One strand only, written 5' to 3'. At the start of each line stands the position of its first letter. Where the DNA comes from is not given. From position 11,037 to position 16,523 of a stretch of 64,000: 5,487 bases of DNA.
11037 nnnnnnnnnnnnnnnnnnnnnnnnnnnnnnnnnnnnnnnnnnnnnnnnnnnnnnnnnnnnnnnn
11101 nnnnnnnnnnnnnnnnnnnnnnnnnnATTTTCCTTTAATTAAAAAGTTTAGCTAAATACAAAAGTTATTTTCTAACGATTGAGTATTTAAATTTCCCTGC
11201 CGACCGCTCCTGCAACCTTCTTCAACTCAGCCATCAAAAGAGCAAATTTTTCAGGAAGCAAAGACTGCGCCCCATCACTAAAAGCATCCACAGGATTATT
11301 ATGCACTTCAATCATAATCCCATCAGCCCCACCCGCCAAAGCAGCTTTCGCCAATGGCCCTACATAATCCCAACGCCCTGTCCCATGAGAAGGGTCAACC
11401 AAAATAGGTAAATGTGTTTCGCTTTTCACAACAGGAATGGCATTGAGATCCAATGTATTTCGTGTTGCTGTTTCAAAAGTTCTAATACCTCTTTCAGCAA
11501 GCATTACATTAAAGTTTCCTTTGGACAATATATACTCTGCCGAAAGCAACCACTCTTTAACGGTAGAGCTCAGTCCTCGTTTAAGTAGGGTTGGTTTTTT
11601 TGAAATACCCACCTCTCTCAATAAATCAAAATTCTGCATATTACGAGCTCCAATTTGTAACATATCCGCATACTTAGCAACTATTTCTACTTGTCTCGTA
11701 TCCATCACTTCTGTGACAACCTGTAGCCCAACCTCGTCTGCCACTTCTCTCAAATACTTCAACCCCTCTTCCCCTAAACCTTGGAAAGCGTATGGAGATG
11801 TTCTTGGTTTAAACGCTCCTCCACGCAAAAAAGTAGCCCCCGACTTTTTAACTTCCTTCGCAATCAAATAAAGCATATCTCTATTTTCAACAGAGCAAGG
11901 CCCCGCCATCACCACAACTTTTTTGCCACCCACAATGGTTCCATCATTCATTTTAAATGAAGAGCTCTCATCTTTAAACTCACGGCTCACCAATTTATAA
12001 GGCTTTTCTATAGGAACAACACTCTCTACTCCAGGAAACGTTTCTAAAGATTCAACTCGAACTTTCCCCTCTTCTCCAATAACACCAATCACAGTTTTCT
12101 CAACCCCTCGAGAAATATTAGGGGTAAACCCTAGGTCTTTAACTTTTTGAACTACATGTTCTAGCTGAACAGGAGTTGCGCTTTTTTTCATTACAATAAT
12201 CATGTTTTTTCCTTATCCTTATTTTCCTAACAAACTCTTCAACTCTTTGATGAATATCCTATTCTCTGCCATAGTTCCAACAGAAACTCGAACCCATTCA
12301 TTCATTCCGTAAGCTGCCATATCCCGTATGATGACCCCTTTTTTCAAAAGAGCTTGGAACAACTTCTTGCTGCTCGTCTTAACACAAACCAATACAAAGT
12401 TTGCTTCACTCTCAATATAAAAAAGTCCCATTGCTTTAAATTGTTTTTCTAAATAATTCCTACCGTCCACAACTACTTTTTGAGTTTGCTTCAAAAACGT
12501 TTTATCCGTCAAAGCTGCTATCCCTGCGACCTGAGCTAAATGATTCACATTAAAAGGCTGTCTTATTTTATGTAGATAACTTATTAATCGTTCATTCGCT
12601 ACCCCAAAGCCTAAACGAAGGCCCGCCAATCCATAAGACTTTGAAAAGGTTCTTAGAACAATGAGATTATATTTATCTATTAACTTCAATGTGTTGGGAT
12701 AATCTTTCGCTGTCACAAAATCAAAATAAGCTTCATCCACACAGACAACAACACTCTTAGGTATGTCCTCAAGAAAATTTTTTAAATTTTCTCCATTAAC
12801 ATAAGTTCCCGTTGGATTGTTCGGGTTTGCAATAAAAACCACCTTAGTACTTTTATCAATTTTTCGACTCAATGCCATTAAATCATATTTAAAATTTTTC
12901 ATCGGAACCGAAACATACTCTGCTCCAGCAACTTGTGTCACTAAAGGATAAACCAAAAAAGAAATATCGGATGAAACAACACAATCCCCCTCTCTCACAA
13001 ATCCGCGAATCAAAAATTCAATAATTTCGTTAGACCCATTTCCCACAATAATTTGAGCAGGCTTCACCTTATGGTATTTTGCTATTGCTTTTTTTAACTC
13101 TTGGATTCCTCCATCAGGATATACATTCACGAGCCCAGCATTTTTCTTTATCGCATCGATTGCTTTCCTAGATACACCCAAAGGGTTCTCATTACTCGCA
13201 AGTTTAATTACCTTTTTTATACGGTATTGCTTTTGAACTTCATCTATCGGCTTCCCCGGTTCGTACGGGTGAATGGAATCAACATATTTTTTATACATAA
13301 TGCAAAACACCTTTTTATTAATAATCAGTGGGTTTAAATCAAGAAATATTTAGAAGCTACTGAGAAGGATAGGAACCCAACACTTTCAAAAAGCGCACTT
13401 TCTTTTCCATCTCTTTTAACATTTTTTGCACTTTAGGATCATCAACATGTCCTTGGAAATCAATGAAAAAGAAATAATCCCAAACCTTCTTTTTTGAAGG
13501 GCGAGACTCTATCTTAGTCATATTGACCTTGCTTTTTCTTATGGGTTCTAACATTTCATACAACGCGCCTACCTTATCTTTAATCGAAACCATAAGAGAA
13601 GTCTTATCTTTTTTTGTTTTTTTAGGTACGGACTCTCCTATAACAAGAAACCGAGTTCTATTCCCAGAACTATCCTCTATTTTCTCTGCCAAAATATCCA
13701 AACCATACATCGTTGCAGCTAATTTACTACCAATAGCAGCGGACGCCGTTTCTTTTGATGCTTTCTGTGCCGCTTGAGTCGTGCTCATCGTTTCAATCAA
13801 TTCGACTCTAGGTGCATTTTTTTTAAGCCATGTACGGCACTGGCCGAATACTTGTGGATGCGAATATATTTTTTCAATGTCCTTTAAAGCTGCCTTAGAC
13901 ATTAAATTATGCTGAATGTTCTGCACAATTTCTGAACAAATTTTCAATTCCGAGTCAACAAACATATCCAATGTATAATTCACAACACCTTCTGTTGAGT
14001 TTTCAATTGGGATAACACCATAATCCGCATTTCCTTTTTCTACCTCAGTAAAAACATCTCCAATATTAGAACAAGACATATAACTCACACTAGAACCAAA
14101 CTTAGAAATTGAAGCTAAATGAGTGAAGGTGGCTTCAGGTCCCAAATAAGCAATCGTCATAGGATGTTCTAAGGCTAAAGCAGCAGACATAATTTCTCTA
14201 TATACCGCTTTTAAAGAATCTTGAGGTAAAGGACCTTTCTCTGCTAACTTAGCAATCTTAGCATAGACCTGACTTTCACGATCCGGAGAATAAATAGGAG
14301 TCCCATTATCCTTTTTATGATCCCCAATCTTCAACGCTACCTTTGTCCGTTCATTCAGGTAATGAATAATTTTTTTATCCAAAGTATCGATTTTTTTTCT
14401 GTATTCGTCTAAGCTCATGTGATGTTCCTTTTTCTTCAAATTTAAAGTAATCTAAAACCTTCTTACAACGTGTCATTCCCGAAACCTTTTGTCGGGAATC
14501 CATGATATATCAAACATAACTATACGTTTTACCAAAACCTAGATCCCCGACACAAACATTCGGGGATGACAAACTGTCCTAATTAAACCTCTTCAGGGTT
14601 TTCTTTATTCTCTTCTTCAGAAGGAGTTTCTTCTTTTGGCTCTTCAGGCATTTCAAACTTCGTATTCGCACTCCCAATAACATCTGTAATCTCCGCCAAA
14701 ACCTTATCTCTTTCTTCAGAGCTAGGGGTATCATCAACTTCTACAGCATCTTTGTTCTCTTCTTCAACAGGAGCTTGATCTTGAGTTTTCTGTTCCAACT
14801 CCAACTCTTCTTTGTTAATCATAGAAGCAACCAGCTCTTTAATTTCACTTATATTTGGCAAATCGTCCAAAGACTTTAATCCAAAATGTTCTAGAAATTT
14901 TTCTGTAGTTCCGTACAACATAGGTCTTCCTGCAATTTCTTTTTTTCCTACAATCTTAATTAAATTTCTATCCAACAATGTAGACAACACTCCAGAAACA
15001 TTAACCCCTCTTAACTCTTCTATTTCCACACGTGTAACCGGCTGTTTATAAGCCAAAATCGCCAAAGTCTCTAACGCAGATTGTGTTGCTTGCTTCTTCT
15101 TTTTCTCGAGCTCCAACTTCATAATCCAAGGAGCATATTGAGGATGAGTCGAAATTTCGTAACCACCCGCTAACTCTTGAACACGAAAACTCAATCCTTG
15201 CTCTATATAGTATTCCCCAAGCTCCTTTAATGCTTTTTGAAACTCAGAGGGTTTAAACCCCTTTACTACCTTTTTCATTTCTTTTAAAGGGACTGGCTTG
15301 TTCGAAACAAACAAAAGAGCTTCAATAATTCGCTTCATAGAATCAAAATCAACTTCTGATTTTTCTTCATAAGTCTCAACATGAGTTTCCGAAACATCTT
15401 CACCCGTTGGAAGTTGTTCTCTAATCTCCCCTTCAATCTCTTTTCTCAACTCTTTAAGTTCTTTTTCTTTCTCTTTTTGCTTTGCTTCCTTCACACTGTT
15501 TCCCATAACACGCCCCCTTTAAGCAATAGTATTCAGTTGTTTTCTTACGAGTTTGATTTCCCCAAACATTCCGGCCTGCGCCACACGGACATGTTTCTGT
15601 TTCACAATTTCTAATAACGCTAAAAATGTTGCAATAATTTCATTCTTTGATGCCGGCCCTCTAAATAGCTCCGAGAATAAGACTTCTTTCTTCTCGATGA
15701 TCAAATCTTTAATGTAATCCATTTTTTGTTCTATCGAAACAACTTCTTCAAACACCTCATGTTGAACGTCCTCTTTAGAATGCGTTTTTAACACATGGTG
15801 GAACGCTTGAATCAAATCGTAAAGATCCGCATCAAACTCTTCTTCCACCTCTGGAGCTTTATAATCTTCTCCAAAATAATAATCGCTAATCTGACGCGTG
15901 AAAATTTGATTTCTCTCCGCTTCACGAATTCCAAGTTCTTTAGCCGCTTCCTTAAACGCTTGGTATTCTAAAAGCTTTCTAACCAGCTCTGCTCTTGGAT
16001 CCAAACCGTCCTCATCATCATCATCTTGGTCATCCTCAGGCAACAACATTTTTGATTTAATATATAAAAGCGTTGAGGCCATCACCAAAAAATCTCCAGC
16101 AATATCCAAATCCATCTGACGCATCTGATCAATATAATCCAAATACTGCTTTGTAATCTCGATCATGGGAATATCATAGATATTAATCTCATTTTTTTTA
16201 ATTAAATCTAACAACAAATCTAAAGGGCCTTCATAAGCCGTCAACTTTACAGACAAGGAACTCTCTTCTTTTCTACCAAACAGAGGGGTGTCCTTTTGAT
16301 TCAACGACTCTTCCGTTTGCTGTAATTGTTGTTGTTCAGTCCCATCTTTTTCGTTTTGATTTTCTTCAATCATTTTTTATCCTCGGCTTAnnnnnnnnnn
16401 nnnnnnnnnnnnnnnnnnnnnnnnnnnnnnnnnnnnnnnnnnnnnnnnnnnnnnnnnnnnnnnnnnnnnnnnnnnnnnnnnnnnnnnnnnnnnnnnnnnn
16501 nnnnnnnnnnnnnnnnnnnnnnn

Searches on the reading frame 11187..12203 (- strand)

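Call 25: search_protein_families(library=pfam, proteins=[window:11187-12203:-], max_evalue=0.00001)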
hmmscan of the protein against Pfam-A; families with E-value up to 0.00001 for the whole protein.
window:11187-12203:- (338 aa): 3 families
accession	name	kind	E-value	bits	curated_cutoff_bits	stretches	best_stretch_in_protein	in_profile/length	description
PF00793.26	DAHP_synth_1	-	2.7e-81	272.9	25.5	1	90-329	12-266/270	DAHP synthetase I family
PF18152.6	DAHP_snth_FXD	-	8.1e-23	80.5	27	1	1-67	1-67/67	DAHP synthase ferredoxin-like domain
PF03102.20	NeuB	-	2.9e-08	33.9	22.1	1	142-337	52-239/241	NeuB family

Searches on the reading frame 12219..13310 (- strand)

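Call 26: search_protein_families(library=pfam, proteins=[window:12219-13310:-], max_evalue=0.00001)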
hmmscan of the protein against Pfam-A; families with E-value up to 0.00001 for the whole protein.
window:12219-13310:- (363 aa): 1 family
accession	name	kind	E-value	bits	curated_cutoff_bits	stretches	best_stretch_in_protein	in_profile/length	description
PF00155.27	Aminotran_1_2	-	7.2e-68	229.8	19.7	1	32-356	1-360/361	Aminotransferase class I and II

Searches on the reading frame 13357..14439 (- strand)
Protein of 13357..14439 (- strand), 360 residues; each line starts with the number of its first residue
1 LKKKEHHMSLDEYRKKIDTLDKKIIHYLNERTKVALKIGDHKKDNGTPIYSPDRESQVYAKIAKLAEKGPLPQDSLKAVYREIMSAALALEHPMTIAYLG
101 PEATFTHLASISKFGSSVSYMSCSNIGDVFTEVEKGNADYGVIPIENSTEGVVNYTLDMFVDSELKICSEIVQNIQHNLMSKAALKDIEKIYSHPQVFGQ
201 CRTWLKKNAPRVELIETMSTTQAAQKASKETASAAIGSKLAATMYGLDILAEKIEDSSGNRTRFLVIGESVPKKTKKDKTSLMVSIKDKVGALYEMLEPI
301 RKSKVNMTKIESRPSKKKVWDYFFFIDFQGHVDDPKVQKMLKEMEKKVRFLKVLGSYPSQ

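Call 26: search_protein_families(library=pfam, proteins=[window:13357-14439:-], max_evalue=0.00001)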
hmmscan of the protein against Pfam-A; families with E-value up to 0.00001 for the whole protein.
window:13357-14439:- (360 aa): 3 families
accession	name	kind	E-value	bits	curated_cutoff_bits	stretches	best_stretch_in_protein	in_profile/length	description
PF00800.23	PDT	-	1.4e-65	221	25.2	1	96-269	1-178/181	Prephenate dehydratase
PF01817.26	CM_2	-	3e-23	82.3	27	1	13-91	1-79/80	Chorismate mutase type II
PF01842.31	ACT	-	5.1e-08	33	27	1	280-342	1-62/66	ACT domain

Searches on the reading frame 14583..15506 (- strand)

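Call 26: search_protein_families(library=pfam, proteins=[window:14583-15506:-], max_evalue=0.00001)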
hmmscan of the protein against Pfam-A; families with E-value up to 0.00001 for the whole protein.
window:14583-15506:- (307 aa): 1 family
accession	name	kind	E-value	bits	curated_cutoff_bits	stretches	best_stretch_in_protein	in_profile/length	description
PF04079.22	SMC_ScpB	-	8.7e-54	181.9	27.4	1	60-219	2-160/160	Segregation and condensation complex subunit ScpB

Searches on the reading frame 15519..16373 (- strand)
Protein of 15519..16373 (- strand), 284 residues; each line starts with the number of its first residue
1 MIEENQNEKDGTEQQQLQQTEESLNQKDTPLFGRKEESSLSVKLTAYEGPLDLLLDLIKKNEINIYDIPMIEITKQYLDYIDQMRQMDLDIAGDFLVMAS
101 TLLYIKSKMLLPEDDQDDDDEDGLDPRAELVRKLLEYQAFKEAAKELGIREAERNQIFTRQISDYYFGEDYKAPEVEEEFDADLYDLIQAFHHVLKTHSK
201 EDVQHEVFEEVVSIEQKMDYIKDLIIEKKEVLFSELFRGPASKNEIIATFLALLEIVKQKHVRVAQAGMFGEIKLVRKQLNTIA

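Call 26: search_protein_families(library=pfam, proteins=[window:15519-16373:-], max_evalue=0.00001)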
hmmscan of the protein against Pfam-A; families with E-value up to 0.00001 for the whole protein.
window:15519-16373:- (284 aa): 1 family
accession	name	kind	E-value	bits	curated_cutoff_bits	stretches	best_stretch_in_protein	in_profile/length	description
PF02616.19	SMC_ScpA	-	2.3e-42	146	24.6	1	57-274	1-228/232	Segregation and condensation protein ScpA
